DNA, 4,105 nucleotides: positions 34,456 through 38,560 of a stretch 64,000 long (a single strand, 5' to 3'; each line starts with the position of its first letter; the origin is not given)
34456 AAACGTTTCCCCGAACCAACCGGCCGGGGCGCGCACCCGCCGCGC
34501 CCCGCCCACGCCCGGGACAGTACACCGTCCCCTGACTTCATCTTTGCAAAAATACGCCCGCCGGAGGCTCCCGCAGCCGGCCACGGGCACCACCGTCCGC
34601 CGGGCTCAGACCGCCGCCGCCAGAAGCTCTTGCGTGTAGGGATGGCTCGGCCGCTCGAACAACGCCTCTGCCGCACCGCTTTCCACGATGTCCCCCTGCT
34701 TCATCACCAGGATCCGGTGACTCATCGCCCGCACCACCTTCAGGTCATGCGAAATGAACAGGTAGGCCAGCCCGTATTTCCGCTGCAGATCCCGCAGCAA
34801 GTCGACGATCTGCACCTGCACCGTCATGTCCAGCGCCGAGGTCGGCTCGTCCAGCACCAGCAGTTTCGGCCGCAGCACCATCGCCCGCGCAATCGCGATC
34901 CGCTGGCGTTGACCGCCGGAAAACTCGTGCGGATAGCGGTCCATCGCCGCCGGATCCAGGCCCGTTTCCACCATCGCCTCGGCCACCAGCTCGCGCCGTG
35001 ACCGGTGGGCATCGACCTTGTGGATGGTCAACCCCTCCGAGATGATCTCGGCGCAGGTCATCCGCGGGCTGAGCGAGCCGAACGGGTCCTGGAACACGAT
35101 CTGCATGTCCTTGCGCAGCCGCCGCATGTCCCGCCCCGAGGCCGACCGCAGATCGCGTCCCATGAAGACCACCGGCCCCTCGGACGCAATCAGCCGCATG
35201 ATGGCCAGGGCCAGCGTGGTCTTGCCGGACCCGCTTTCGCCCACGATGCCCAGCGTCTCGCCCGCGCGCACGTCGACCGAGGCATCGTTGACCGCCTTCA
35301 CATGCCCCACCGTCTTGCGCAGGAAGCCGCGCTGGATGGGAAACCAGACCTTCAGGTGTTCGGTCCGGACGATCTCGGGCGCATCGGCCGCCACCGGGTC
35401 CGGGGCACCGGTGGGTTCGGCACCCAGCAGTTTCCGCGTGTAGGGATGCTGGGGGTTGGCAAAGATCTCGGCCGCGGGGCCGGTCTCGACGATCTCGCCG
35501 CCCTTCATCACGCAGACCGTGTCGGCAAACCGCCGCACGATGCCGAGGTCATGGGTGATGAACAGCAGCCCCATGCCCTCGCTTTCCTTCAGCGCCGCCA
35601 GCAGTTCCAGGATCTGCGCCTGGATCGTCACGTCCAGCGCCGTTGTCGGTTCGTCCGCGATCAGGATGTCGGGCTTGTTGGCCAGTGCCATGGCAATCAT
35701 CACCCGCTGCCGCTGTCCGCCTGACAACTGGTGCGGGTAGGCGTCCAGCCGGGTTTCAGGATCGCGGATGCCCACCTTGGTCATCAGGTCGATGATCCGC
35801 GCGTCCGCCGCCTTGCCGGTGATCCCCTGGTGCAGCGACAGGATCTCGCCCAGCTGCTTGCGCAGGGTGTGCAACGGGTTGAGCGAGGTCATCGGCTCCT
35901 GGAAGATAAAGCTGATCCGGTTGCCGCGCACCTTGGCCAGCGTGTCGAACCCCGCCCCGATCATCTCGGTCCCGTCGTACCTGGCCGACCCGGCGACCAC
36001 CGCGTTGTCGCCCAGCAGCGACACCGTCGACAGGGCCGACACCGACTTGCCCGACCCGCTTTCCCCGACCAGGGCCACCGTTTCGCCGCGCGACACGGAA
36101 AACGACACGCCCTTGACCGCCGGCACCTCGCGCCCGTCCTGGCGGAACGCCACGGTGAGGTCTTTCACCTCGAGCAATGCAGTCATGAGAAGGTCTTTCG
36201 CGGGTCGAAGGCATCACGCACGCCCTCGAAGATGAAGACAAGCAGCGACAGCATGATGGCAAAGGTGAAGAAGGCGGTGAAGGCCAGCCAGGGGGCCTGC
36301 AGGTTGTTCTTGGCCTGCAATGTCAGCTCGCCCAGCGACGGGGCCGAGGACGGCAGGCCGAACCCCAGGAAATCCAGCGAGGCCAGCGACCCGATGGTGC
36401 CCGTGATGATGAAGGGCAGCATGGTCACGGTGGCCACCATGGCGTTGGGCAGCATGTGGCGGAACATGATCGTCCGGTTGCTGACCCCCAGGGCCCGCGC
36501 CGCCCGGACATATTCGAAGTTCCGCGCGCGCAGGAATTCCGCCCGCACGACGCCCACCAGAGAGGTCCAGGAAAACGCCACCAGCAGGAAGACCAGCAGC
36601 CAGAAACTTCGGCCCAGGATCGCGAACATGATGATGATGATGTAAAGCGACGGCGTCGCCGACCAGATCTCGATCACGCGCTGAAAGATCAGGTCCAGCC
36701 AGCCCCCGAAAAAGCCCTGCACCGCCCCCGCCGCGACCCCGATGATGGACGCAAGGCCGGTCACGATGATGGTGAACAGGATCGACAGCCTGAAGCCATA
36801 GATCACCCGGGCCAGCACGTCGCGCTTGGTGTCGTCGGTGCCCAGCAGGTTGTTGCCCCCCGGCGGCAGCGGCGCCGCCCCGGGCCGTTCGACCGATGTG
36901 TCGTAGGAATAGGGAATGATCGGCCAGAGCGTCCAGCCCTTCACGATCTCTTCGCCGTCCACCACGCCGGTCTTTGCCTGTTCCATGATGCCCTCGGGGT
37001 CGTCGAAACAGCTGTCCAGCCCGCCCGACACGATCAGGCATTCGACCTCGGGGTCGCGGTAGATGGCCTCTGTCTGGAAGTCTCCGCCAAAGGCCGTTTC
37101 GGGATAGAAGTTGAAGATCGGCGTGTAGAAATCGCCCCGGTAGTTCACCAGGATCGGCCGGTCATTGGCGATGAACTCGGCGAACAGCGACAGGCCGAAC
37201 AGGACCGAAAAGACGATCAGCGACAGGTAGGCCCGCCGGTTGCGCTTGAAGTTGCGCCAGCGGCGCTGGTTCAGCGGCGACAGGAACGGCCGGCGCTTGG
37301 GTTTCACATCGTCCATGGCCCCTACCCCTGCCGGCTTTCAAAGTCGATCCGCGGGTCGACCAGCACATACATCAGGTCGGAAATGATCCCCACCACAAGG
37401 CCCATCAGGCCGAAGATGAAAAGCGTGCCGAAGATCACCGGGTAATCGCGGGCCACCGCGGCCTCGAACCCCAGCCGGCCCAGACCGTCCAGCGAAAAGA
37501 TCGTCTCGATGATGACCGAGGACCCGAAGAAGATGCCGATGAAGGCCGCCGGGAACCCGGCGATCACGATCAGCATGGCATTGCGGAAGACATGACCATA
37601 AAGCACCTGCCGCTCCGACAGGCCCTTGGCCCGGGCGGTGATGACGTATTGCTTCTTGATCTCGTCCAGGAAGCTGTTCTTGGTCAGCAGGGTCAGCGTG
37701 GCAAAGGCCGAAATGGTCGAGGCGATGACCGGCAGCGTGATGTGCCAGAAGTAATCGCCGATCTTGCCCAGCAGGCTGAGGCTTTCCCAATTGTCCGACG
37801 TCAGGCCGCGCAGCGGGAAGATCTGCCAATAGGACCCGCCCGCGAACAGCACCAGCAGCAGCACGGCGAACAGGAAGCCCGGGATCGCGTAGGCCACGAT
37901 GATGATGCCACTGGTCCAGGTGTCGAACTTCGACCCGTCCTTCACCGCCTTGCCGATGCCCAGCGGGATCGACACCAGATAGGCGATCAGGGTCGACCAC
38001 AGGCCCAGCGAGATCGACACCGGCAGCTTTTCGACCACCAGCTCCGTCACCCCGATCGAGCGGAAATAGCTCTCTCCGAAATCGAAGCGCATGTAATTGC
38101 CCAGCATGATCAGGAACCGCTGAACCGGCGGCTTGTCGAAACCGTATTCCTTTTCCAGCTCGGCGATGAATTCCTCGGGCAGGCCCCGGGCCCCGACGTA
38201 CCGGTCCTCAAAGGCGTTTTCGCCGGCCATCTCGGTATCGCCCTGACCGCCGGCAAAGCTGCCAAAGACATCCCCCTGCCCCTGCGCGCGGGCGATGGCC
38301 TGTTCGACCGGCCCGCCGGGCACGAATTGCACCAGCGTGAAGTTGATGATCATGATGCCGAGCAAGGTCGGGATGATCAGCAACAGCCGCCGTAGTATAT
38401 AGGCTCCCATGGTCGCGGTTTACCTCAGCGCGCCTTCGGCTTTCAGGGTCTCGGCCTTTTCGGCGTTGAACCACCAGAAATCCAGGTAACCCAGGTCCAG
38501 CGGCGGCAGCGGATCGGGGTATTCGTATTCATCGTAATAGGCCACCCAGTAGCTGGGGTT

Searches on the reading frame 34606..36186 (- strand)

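Call 81: search_protein_families(library=pfam, proteins=[window:34606-36186:-], max_evalue=0.00001)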
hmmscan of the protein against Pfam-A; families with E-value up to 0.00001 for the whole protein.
window:34606-36186:- (526 aa): 8 families
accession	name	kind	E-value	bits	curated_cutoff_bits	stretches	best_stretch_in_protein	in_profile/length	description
PF00005.33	ABC_tran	-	1.4e-62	210.8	25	2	300-450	2-137/137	ABC transporter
PF13304.12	AAA_21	-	4.8e-14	53.6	27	0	127-217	194-303/304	AAA domain, putative AbiEii toxin, Type IV TA system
PF08352.17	oligo_HPY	-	4.2e-13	49.9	27.1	1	233-259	1-27/65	Oligopeptide/dipeptide transporter, C-terminal region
PF02463.25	SMC_N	-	2.1e-12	47.4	40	0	296-496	10-213/220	RecF/RecN/SMC N terminal domain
PF13191.12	AAA_16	-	3.8e-08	34.4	32.6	0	302-473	15-164/167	AAA ATPase domain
PF13555.12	AAA_29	-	6.7e-07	29.4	27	0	302-336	15-49/61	P-loop containing region of AAA domain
PF13481.12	AAA_25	-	8.2e-07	29.3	27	0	307-480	31-189/195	AAA domain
PF13401.12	AAA_22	-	9.4e-07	29.6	27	0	314-413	10-63/130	AAA domain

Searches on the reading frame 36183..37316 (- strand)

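Call 81: search_protein_families(library=pfam, proteins=[window:36183-37316:-], max_evalue=0.00001)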
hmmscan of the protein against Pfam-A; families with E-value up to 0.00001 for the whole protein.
window:36183-37316:- (377 aa): 2 families
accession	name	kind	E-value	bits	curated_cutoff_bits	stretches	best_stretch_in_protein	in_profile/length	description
PF00528.27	BPD_transp_1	-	3.6e-30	105.5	26.4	1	193-374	1-182/184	Binding-protein-dependent transport system inner membrane component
PF12911.12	OppC_N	-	1.4e-07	31.7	23.9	1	17-54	4-41/53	N-terminal TM domain of oligopeptide transport permease C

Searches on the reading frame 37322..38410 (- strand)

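Call 81: search_protein_families(library=pfam, proteins=[window:37322-38410:-], max_evalue=0.00001)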
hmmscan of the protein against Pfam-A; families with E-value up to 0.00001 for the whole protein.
window:37322-38410:- (362 aa): 1 family
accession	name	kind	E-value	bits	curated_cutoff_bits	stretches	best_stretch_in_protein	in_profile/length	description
PF00528.27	BPD_transp_1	-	9.4e-35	120.4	26.4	1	148-355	2-182/184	Binding-protein-dependent transport system inner membrane component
